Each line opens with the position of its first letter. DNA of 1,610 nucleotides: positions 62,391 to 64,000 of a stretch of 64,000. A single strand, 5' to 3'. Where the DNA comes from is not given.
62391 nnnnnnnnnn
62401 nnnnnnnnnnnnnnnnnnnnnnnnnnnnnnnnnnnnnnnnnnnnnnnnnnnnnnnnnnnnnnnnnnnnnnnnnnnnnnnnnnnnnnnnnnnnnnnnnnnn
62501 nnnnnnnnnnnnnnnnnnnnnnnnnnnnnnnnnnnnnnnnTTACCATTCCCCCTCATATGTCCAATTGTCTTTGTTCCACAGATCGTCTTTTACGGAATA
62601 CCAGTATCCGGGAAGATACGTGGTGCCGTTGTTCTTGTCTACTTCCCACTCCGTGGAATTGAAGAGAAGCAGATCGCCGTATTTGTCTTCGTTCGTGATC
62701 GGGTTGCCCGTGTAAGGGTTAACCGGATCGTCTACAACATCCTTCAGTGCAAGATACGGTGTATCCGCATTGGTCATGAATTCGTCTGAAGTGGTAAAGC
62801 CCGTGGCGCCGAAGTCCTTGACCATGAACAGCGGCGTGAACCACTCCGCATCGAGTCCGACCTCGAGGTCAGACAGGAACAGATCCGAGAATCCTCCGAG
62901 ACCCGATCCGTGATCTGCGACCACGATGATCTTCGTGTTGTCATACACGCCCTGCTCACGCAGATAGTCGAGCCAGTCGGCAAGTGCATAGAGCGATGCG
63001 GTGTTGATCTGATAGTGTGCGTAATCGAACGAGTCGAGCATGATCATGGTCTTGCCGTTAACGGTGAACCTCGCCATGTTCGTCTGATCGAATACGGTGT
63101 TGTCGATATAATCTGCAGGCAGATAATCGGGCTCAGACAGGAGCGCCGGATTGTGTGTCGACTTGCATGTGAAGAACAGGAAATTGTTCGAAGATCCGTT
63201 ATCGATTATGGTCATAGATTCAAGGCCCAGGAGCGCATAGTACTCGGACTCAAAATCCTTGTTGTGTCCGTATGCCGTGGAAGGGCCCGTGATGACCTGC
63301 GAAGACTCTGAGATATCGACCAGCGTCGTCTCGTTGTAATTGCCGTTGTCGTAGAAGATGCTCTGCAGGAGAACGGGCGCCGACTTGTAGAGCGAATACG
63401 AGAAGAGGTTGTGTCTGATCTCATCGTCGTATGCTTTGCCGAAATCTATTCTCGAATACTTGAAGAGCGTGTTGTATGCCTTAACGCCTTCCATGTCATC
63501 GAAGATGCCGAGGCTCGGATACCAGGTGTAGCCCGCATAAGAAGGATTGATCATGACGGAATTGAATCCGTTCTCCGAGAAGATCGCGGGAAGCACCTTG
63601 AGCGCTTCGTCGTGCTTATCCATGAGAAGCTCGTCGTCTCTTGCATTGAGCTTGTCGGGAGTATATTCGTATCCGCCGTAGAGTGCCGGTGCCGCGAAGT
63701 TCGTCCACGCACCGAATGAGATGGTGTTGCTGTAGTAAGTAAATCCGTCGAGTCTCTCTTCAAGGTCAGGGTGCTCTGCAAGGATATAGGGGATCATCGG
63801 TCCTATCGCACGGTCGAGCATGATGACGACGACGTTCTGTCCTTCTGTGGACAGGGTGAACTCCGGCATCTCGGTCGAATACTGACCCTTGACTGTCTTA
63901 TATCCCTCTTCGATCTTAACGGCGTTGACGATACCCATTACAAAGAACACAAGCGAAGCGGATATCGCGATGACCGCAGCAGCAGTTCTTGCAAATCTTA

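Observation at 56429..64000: Translationally coupled phosphonate operon pointing to a hydroxyethylphosphonate-decorated teichoic-acid-like polymer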

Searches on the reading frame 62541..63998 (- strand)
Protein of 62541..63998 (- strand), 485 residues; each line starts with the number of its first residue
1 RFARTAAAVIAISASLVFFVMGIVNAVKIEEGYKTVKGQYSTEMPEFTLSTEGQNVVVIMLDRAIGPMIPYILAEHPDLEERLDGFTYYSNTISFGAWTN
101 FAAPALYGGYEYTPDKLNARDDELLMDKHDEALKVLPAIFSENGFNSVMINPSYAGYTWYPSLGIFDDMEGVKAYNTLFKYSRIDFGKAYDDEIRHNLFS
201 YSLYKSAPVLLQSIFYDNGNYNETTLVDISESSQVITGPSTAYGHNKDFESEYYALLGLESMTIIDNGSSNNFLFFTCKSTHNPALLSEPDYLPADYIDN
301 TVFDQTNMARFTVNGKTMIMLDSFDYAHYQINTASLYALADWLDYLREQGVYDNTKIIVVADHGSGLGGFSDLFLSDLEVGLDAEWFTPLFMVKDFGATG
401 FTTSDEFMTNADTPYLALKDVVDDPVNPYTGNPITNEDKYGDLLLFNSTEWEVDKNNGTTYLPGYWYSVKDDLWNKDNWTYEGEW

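Call 3: search_protein_families(library=pfam, proteins=[window:62541-63998:-])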
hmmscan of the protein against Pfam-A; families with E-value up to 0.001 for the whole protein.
window:62541-63998:- (485 aa): 1 family
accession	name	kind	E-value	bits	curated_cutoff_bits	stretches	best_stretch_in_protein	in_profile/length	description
PF00884.28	Sulfatase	-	1.9e-09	37.7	25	1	54-369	1-247/301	Sulfatase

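Call 4: search_protein_families(library=ncbifam, proteins=[window:62541-63998:-])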
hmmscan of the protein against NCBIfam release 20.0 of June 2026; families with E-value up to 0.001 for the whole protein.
window:62541-63998:- (485 aa): 0 families
